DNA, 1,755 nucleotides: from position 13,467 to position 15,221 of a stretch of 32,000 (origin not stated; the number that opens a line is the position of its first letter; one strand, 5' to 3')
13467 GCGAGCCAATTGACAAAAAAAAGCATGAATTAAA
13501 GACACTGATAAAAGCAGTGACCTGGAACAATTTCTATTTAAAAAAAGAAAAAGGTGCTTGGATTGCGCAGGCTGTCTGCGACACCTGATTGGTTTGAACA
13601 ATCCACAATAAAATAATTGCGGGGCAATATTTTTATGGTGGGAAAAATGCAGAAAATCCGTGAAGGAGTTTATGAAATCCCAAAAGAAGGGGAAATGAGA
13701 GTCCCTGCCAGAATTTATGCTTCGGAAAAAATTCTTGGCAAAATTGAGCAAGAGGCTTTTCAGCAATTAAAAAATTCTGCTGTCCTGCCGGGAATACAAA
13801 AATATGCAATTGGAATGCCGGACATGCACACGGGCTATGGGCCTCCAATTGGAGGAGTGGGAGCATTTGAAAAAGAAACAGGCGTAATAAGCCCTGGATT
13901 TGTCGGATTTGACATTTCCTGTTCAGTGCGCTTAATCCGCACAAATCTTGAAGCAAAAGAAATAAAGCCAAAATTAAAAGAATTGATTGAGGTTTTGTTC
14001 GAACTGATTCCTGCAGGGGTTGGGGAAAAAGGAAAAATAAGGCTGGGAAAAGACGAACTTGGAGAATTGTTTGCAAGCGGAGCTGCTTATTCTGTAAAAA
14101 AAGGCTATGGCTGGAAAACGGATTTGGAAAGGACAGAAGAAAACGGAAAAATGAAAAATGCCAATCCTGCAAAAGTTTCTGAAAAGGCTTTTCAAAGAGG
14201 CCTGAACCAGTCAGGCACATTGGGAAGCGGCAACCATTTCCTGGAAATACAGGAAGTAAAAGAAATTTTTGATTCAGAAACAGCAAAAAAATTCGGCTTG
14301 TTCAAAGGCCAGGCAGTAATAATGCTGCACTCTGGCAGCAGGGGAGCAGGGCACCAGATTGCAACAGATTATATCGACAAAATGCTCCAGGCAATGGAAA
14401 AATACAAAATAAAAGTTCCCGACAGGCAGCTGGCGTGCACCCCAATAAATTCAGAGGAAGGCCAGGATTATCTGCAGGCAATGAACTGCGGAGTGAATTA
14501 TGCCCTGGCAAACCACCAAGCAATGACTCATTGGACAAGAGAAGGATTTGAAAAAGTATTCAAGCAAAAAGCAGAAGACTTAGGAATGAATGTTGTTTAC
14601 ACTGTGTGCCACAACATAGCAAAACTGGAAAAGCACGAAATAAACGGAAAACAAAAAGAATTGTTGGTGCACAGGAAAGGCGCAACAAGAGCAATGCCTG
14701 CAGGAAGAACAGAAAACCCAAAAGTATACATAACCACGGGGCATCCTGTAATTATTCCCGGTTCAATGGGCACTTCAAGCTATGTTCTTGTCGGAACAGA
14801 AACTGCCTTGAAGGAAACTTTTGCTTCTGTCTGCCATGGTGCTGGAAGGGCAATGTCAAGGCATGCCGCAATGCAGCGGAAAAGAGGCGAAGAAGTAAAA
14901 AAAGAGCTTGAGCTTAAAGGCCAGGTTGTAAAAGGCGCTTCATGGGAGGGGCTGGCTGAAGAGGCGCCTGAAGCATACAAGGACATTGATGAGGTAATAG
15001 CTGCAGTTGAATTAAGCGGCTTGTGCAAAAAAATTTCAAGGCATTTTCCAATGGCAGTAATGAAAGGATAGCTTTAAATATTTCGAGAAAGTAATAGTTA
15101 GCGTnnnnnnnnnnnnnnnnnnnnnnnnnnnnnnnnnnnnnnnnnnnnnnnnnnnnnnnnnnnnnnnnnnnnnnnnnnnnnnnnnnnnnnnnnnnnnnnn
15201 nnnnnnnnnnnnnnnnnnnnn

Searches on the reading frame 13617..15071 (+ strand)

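Call 18: search_protein_families(library=pfam, proteins=[window:13617-15071:+], max_evalue=0.01)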
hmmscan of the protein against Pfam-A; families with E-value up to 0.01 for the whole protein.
window:13617-15071:+ (484 aa): 1 family
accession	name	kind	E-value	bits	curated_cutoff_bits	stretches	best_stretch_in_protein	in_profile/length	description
PF01139.22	RtcB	-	5.1e-170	566.7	27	1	50-484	1-426/426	tRNA-splicing ligase RtcB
